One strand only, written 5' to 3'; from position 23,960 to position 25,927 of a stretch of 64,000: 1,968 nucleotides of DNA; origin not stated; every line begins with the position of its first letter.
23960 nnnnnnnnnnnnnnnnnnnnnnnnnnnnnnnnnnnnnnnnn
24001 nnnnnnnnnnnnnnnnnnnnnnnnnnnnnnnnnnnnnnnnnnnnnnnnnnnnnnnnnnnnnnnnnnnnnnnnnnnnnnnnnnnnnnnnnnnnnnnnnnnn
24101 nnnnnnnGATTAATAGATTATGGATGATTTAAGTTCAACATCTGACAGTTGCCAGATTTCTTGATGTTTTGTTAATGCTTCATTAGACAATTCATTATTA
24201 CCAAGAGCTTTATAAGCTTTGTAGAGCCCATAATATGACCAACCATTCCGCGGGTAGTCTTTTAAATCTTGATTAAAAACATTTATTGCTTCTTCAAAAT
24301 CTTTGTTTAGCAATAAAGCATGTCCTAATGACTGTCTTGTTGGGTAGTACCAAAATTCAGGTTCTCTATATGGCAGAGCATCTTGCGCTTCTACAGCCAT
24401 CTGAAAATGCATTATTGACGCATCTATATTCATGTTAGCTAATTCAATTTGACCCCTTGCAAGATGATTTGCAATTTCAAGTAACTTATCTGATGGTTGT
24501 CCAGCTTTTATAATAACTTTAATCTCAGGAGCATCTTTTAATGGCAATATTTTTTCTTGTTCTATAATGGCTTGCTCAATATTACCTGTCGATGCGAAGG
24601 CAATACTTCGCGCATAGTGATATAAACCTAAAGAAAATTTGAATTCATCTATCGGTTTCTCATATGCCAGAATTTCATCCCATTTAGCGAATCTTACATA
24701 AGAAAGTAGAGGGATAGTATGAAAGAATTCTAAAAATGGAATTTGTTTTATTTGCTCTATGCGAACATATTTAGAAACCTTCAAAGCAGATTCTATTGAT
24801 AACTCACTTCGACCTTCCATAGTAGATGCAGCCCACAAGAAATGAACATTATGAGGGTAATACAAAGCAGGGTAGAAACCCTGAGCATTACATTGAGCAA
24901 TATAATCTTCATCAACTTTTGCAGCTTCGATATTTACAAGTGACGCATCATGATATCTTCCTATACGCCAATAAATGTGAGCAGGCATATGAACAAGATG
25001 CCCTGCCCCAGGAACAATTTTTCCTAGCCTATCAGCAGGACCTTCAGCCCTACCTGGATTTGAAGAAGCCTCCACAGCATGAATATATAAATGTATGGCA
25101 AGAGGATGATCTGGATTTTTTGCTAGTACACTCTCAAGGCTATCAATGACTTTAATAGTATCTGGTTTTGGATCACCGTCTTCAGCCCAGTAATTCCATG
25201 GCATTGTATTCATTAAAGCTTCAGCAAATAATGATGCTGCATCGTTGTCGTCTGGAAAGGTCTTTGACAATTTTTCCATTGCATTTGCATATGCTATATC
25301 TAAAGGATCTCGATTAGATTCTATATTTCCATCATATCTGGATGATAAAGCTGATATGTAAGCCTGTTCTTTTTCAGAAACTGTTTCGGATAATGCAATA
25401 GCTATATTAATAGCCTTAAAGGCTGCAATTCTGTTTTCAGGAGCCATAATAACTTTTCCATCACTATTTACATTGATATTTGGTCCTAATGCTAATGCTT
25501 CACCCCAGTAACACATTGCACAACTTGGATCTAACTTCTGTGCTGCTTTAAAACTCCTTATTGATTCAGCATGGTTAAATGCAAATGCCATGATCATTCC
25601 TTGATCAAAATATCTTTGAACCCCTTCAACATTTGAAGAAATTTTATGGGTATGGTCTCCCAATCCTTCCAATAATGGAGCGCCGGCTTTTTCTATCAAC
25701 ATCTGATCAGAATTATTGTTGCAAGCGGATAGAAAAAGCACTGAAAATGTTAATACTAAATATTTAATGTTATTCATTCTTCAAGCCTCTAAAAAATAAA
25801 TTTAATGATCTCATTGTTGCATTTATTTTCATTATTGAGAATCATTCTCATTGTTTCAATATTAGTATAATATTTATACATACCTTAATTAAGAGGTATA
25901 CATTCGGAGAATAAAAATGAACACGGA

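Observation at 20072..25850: Fur-box-fronted string of three secreted proteins of unknown function plus a two-component Na+/solute symporter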

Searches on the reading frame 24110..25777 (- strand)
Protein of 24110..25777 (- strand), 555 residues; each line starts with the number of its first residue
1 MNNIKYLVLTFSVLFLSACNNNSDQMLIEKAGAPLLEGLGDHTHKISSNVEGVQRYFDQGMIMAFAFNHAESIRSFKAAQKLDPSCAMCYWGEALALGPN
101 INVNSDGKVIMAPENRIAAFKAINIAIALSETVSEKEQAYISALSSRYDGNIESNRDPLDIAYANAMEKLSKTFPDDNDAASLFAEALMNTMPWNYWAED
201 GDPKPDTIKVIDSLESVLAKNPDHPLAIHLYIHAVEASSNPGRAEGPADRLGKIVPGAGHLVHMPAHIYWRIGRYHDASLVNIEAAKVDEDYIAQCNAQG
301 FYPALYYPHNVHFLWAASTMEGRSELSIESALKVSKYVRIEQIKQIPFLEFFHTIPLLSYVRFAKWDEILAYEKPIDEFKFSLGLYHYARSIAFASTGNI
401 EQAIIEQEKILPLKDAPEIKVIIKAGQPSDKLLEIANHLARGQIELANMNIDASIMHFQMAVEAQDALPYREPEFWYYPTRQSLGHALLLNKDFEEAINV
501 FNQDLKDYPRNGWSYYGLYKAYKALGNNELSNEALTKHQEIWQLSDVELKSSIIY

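Call 4: search_protein_families(library=pfam, proteins=[window:24110-25777:-], max_evalue=0.01)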
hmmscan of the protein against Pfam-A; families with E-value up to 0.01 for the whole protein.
window:24110-25777:- (555 aa): 7 families
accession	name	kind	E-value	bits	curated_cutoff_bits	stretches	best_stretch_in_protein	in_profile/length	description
PF07719.23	TPR_2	-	9.8e-09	35.1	27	0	484-511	7-34/34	Tetratricopeptide repeat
PF14559.12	TPR_19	-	1.6e-07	32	25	1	488-529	1-42/68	Tetratricopeptide repeat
PF13181.12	TPR_8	-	3.1e-06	27.3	25.7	0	482-503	5-26/34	Tetratricopeptide repeat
PF13424.12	TPR_12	-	0.00022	21.8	30.1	0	436-503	3-70/77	Tetratricopeptide repeat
PF13428.12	TPR_14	-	0.00042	21.2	23.5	0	482-517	5-40/44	Tetratricopeptide repeat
PF00515.34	TPR_1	-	0.00079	19.6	27.8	0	484-502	7-25/34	Tetratricopeptide repeat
PF13432.12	TPR_16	-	0.0018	19.1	32.7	0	440-503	2-56/65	Tetratricopeptide repeat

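Call 5: search_protein_families(library=ncbifam, proteins=[window:24110-25777:-], max_evalue=0.01)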
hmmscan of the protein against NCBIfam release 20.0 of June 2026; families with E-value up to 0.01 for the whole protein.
window:24110-25777:- (555 aa): 3 families
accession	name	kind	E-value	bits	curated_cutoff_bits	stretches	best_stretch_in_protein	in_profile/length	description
NF040959.1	MamA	equivalog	0.0008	18.9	200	0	482-537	109-164/204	magnetosome protein MamA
TIGR02552.1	LcrH_SycD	equivalog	0.0011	18.7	104.8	0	482-545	56-119/136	SycD/LcrH family type III secretion system chaperone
TIGR02917.1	PEP_TPR_lipo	equivalog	0.0017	16.3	312.2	0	484-529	843-888/899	XrtA/PEP-CTERM system TPR-repeat protein PrsT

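Call 6: search_solved_structures(query=window:24110-25777:-, max_evalue=1)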
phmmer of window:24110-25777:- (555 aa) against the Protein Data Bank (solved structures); distinct sequences matched with E-value up to 1: 16.
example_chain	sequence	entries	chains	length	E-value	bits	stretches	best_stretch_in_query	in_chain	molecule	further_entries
8ump_A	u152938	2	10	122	4.4e-06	28.7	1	440-541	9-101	T33-ml35-redesigned-TPR-domain-fold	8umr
8bu0_A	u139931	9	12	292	0.046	15.4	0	452-540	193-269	Consensus tetratricopeptide repeat protein | Crystal structure of an 8-repeat consensus TPR superhelix with Zinc. | Monomer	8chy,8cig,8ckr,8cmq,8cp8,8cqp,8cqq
2wqh_A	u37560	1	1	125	0.077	14.7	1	484-542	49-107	CTPR3Y3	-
2fo7_A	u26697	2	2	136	0.14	13.8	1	452-538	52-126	SYNTHETIC CONSENSUS TPR PROTEIN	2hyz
8ch0_A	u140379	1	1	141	0.16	13.7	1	452-537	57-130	Consensus tetratricopeptide repeat protein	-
3ro3_A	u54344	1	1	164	0.16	13.6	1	482-541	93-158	G-protein-signaling modulator 2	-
4jhr_A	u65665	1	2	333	0.23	13.1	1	482-548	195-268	G-protein-signaling modulator 2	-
6vfi_B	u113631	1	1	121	0.3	12.8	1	458-545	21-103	O43_dn18B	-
7bb5_A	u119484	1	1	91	0.3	12.8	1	42-110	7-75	AcrIF9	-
2avp_A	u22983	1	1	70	0.35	12.5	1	483-539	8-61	synthetic consensus TPR protein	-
6v8e_A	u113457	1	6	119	0.5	12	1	458-542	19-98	Designed protein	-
3ro2_A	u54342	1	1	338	0.55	11.9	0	482-541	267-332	G-protein-signaling modulator 2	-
4g2v_A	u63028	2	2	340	0.56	11.9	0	482-541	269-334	G-protein-signaling modulator 2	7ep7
6vfh_A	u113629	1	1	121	0.74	11.5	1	458-539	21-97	T33_dn10A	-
1na3_A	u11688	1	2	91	0.75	11.4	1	475-543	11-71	designed protein CTPR2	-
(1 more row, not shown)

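Call 11: find_homologous_proteins(query=window:24110-25777:-, max_evalue=0.00001)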
Query window:24110-25777:- (555 aa): 8000 proteins with E <= 0.00001 among 8000 candidates; the best 120 are listed.
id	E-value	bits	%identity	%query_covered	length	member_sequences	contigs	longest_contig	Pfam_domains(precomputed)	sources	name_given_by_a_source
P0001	0.0e+0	1262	100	100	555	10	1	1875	PF14559.13,PF13181.13,PF07719.24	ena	-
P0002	0.0e+0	1196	94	100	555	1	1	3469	PF14559.13,PF07719.24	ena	-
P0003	0.0e+0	1169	92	100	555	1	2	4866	PF14559.13,PF07719.24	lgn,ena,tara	tara:strand:- start:195 stop:1862 length:1668 start_codon:yes stop_codon:yes gene_type:complete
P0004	0.0e+0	1168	92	100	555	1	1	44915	PF14559.13,PF07719.24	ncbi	-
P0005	0.0e+0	1166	91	100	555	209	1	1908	PF13181.13,PF07719.24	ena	-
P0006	0.0e+0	1163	92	100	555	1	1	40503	PF07719.24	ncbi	-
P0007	0.0e+0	1160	93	97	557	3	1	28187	PF14559.13,PF07719.24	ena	-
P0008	0.0e+0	1146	90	100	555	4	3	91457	PF13181.13,PF07719.24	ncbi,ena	-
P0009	0.0e+0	1128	89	100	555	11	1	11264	PF07719.24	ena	-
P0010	0.0e+0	1118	87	100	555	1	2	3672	PF13181.13,PF07719.24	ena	-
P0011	0.0e+0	1118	88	99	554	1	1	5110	PF13181.13,PF07719.24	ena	-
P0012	0.0e+0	1116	88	100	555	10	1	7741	PF07719.24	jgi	jgi:tetratricopeptide (TPR) repeat protein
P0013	0.0e+0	1115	87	99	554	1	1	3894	PF13181.13,PF07719.24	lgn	-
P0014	0.0e+0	1113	87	99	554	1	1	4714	PF13181.13,PF07719.24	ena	-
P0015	0.0e+0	1113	87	99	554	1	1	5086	PF13181.13,PF07719.24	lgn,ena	-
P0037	0.0e+0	1073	83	100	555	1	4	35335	PF14559.13,PF00515.35,PF07719.24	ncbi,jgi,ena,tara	tara:strand:+ start:9915 stop:11582 length:1668 start_codon:yes stop_codon:yes gene_type:complete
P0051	2.5e-268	909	73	96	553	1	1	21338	PF14559.13,PF23914.2,PF00515.35,PF13432.13,PF13428.13,PF13181.13,PF07719.24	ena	-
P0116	1.5e-246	837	66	100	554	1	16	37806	PF14559.13,PF23914.2,PF00515.35,PF13424.13,PF13432.13,PF13428.13,PF13181.13,PF07719.24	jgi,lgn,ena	-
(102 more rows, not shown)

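Call 12: find_encoding_contigs(protein=P0008, flank=10000, max_places=2)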
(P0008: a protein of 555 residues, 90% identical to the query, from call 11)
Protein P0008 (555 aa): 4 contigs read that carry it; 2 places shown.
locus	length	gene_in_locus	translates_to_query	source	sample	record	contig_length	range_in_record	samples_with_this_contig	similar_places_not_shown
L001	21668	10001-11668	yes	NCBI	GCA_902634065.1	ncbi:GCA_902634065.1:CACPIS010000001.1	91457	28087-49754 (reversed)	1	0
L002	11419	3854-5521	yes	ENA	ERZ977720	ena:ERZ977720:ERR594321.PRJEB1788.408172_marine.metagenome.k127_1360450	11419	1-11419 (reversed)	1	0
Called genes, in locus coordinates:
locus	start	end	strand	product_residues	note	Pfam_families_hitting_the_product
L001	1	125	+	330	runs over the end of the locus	PF13177:DNA_pol3_delta2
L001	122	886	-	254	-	PF00106:adh_short, PF08659:KR (weak), PF13561:adh_short_C2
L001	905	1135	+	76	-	PF00462:Glutaredoxin, PF13417:GST_N_3 (weak)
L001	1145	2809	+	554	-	PF01235:Na_Ala_symp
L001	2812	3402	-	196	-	PF01502:PRA-CH, PF01503:PRA-PH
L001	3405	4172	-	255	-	PF00977:His_biosynth, PF01207:Dus (weak), PF03060:NMO (faint)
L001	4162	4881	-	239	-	PF00977:His_biosynth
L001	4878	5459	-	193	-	PF00117:GATase, PF01174:SNO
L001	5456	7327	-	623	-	PF00815:Histidinol_dh, PF00475:IGPD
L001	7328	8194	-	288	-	PF01634:HisG, PF08029:HisG_C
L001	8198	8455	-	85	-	PF01371:Trp_repressor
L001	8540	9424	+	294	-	PF03446:NAD_binding_2, PF14833:NAD_binding_11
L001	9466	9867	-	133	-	-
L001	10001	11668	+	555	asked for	PF07719:TPR_2 (faint), PF13181:TPR_8 (faint)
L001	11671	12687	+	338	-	PF04199:Cyclase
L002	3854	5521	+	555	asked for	PF07719:TPR_2 (faint), PF13181:TPR_8 (faint)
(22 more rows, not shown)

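Call 13: find_encoding_contigs(protein=P0116, flank=10000, max_places=3)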
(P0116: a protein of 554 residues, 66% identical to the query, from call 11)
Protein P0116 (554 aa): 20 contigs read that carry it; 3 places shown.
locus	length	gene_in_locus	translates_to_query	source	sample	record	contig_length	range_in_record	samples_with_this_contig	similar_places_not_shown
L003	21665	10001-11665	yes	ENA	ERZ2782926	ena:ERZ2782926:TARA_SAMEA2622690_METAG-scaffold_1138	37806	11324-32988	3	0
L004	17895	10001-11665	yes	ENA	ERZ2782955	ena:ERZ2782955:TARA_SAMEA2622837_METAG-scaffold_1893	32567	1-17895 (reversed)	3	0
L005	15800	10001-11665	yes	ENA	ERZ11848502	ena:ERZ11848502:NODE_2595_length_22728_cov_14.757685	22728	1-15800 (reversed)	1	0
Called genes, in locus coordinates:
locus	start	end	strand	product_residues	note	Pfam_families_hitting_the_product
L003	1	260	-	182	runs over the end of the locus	PF14803:Zn_ribbon_Nudix, PF00293:NUDIX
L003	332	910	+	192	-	PF00293:NUDIX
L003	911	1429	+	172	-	PF25087:GMPPB_C (faint), PF21711:DCTN5 (faint), PF25084:LbH_EIF2B, PF00132:Hexapep, PF14602:Hexapep_2 (weak)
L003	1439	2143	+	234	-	PF01738:DLH, PF12146:Hydrolase_4 (faint), PF00326:Peptidase_S9 (faint), PF02230:Abhydrolase_2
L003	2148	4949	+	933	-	PF01411:tRNA-synt_2c, PF07973:tRNA_SAD, PF02272:DHHA1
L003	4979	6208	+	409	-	PF00696:AA_kinase, PF01842:ACT, PF22468:ACT_9, PF13840:ACT_7, PF22468:ACT_9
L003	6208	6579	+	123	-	-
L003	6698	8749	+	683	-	PF07715:Plug, PF00593:TonB_dep_Rec_b-barrel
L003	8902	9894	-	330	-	PF00762:Ferrochelatase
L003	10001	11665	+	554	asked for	PF13424:TPR_12 (faint), PF00515:TPR_1 (faint), PF07719:TPR_2 (faint), PF13181:TPR_8 (faint), PF13432:TPR_16 (faint), PF23914:TPR_CcmH_CycH (faint), PF14559:TPR_19 (faint), PF13428:TPR_14 (faint)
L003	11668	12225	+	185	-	PF00881:Nitroreductase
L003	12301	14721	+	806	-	PF07715:Plug, PF00593:TonB_dep_Rec_b-barrel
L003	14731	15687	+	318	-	PF00561:Abhydrolase_1, PF08386:Abhydrolase_4 (faint), PF12697:Abhydrolase_6, PF12146:Hydrolase_4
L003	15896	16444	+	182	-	-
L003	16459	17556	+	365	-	PF00685:Sulfotransfer_1 (weak), PF13469:Sulfotransfer_3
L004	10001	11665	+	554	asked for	PF13424:TPR_12 (faint), PF00515:TPR_1 (faint), PF07719:TPR_2 (faint), PF13181:TPR_8 (faint), PF13432:TPR_16 (faint), PF23914:TPR_CcmH_CycH (faint), PF14559:TPR_19 (faint), PF13428:TPR_14 (faint)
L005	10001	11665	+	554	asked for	PF13424:TPR_12 (faint), PF00515:TPR_1 (faint), PF07719:TPR_2 (faint), PF13181:TPR_8 (faint), PF13432:TPR_16 (faint), PF23914:TPR_CcmH_CycH (faint), PF14559:TPR_19 (faint), PF13428:TPR_14 (faint)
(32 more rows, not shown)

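Call 14: find_encoding_contigs(protein=P0051, flank=10000, max_places=2)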
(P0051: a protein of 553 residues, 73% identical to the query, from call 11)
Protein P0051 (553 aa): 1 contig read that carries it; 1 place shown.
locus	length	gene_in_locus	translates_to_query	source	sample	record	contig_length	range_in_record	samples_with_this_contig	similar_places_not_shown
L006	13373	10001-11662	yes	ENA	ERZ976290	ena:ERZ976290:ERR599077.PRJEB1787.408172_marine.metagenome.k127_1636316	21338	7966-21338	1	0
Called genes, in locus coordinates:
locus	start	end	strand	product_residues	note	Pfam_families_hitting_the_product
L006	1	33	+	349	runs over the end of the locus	PF08240:ADH_N, PF00107:ADH_zinc_N, PF13602:ADH_zinc_N_2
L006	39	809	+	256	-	PF12973:Cupin_7 (faint), PF07883:Cupin_2 (faint)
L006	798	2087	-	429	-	PF07690:MFS_1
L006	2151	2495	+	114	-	-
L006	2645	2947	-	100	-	-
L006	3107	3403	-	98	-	-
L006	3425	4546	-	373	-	PF00581:Rhodanese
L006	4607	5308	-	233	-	PF01786:AOX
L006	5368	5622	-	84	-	-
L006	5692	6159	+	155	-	-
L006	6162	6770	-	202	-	PF02525:Flavodoxin_2, PF03358:FMN_red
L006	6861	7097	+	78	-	-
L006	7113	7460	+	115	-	PF12680:SnoaL_2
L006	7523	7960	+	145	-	PF13279:4HBT_2, PF03061:4HBT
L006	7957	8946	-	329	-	PF04199:Cyclase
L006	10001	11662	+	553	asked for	PF07719:TPR_2 (faint), PF13181:TPR_8 (faint), PF13432:TPR_16 (faint), PF23914:TPR_CcmH_CycH (faint), PF00515:TPR_1 (faint), PF13428:TPR_14 (faint), PF14559:TPR_19 (faint)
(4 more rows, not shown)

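Call 18: find_encoding_contigs(protein=P0004, flank=8000, max_places=1)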
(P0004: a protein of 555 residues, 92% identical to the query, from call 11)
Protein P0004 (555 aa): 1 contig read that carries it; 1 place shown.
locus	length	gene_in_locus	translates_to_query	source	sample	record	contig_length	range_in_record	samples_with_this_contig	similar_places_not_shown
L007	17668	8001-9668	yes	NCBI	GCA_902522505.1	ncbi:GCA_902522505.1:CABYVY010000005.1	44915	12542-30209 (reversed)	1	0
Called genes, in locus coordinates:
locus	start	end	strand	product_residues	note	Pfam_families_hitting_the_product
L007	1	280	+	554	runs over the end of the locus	PF01235:Na_Ala_symp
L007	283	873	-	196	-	PF01502:PRA-CH, PF01503:PRA-PH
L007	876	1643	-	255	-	PF00977:His_biosynth, PF01207:Dus (faint), PF03060:NMO (faint)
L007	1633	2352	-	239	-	PF00977:His_biosynth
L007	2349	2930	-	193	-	PF00117:GATase, PF01174:SNO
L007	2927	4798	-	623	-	PF00815:Histidinol_dh, PF00475:IGPD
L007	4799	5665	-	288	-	PF01634:HisG, PF08029:HisG_C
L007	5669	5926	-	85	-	PF01371:Trp_repressor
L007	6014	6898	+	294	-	PF03446:NAD_binding_2, PF14833:NAD_binding_11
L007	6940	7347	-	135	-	-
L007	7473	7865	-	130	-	-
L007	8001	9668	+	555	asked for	PF07719:TPR_2 (faint), PF14559:TPR_19 (faint)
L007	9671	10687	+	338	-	PF04199:Cyclase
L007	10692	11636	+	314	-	PF00753:Lactamase_B, PF23023:Anti-Pycsar_Apyc1, PF12706:Lactamase_B_2 (weak)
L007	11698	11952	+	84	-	PF13937:DUF4212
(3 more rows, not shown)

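Call 19: find_encoding_contigs(protein=P0007, flank=8000, max_places=1)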
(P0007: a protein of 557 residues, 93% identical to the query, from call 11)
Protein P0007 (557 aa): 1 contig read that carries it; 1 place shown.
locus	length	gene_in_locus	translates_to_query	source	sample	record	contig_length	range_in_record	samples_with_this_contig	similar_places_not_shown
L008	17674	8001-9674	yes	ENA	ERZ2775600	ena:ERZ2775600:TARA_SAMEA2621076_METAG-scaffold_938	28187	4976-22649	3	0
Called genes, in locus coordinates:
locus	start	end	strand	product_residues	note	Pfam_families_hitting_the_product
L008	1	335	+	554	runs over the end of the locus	PF01235:Na_Ala_symp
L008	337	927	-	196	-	PF01502:PRA-CH, PF01503:PRA-PH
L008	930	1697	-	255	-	PF00977:His_biosynth, PF01207:Dus (weak)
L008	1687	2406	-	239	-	PF00977:His_biosynth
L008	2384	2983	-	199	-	PF00117:GATase, PF01174:SNO (weak)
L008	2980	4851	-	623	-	PF00815:Histidinol_dh, PF00475:IGPD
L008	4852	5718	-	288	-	PF01634:HisG, PF08029:HisG_C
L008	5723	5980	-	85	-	PF01371:Trp_repressor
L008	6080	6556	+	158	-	PF00578:AhpC-TSA, PF08534:Redoxin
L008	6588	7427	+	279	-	PF03446:NAD_binding_2, PF14833:NAD_binding_11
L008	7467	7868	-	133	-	-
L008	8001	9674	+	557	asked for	PF07719:TPR_2 (faint), PF14559:TPR_19 (faint)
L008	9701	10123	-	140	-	PF01796:OB_ChsH2_C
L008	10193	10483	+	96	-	PF07045:DUF1330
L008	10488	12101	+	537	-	PF00501:AMP-binding, PF13193:AMP-binding_C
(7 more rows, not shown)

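Call 20: find_encoding_contigs(protein=P0037, flank=8000, max_places=2)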
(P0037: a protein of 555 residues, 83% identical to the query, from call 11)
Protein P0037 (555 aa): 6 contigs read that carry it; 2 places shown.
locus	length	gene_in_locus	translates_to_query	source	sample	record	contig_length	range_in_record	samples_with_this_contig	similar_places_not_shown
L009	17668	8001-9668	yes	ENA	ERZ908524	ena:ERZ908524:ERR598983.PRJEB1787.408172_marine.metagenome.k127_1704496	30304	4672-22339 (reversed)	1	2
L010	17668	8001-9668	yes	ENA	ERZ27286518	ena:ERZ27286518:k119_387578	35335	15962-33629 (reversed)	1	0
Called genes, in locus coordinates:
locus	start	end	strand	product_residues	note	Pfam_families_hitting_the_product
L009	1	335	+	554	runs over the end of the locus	PF01235:Na_Ala_symp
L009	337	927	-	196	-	PF01502:PRA-CH, PF01503:PRA-PH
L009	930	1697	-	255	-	PF00977:His_biosynth, PF01207:Dus, PF02581:TMP-TENI (faint)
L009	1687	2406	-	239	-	PF00977:His_biosynth, PF01884:PcrB (faint)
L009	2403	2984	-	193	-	PF00117:GATase, PF01174:SNO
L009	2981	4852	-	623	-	PF00815:Histidinol_dh, PF00475:IGPD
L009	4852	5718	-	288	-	PF01634:HisG, PF08029:HisG_C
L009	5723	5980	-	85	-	PF01371:Trp_repressor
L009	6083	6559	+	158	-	PF00578:AhpC-TSA, PF08534:Redoxin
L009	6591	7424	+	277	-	PF03446:NAD_binding_2, PF14833:NAD_binding_11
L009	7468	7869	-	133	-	-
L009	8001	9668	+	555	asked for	PF07719:TPR_2 (faint), PF00515:TPR_1 (faint), PF14559:TPR_19 (faint)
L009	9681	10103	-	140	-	PF01796:OB_ChsH2_C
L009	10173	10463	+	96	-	PF07045:DUF1330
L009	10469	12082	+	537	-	PF00501:AMP-binding, PF13193:AMP-binding_C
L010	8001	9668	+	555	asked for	PF07719:TPR_2 (faint), PF00515:TPR_1 (faint), PF14559:TPR_19 (faint)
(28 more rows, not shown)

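Call 46: predict_structure(alignment_id=A3)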
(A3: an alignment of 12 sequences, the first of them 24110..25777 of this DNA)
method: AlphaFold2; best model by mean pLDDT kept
length: 555 residues; sequences in the alignment: 12
mean_pLDDT: 75.3   pTM: 0.59
mean pLDDT of the five models: 75.3, 69.9, 67.2, 65.5, 65.2
residues with pLDDT >= 90: 196; 70-90: 160; 50-70: 98; < 50: 101
segments of 3 or more residues with pLDDT < 50: 14-21, 102-110, 264-313, 318-326, 471-477, 543-555
pLDDT, mean of each block of 10 residues (from residue 1): 54 44 76 73 89 92 64 87 96 83 43 81 97 94 93 85 95 93 89 66 81 92 82 71 70 68 41 39 43 42 38 49 50 60 62 70 83 87 92 93 97 88 71 92 94 96 82 54 92 96 81 86 96 88 44 40
secondary structure, 60 per line:
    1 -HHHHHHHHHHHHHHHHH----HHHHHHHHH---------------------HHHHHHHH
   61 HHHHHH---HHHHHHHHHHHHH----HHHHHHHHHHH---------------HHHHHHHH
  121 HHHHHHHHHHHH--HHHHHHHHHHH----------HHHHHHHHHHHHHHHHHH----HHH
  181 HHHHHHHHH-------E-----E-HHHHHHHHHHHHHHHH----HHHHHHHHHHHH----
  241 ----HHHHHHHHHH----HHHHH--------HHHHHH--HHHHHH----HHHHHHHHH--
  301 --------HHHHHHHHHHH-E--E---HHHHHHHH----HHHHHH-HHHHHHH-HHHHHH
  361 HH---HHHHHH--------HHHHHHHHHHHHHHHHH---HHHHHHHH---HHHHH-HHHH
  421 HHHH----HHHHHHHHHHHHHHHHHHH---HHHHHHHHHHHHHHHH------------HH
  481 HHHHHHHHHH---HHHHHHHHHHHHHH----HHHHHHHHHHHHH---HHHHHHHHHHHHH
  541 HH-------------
elements in order: H2-18 H23-31 H53-66 H70-82 H87-97 H113-132 H135-145 H156-173 H178-189 H205-220 H225-236 H245-254 H259-263 H272-277 H280-285 H290-298 H309-319 H328-335 H340-345 H347-353 H355-362 H366-371 H380-396 H400-407 H411-415 H417-424 H429-447 H451-466 H479-490 H494-507 H512-524 H528-542

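Call 47: search_protein_representatives(protein=window:24110-25777:-)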
Query: 555 residues. Proteins with E-value up to 0.001 (for the whole library): 11074; up to 1e-10: 6363; up to 1e-30: 1761. The best 150 are listed.
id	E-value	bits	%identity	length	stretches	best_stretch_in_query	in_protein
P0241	5.4e-201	685.2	56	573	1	25-552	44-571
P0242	3.3e-148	511.0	66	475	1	26-364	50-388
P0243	1.2e-144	499.3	46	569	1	33-552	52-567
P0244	3.2e-139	481.3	44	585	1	30-551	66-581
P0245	5.5e-136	470.7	45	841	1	32-548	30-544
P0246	1.8e-132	459.1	43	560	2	2-304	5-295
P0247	3.7e-132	458.0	44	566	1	28-552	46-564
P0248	3.1e-131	455.0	44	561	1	32-552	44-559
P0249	4.6e-131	454.4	43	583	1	33-553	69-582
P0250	4.7e-131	454.4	42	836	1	30-554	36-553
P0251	1.0e-129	450.0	43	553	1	24-552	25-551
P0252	4.9e-129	447.7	43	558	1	13-548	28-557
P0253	1.6e-128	446.0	42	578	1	29-552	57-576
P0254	6.3e-128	444.1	44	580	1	28-552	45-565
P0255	1.0e-127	443.3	41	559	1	7-552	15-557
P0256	7.0e-127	440.6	42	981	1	31-546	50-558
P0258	1.5e-126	439.5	42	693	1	39-552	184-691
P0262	2.0e-122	425.9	42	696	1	29-552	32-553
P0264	5.8e-120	417.8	43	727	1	29-551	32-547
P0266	3.3e-118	412.0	43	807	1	32-551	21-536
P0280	4.7e-114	398.3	40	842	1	33-546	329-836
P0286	5.6e-112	391.4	41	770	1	33-551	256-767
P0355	5.8e-98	345.2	36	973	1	24-552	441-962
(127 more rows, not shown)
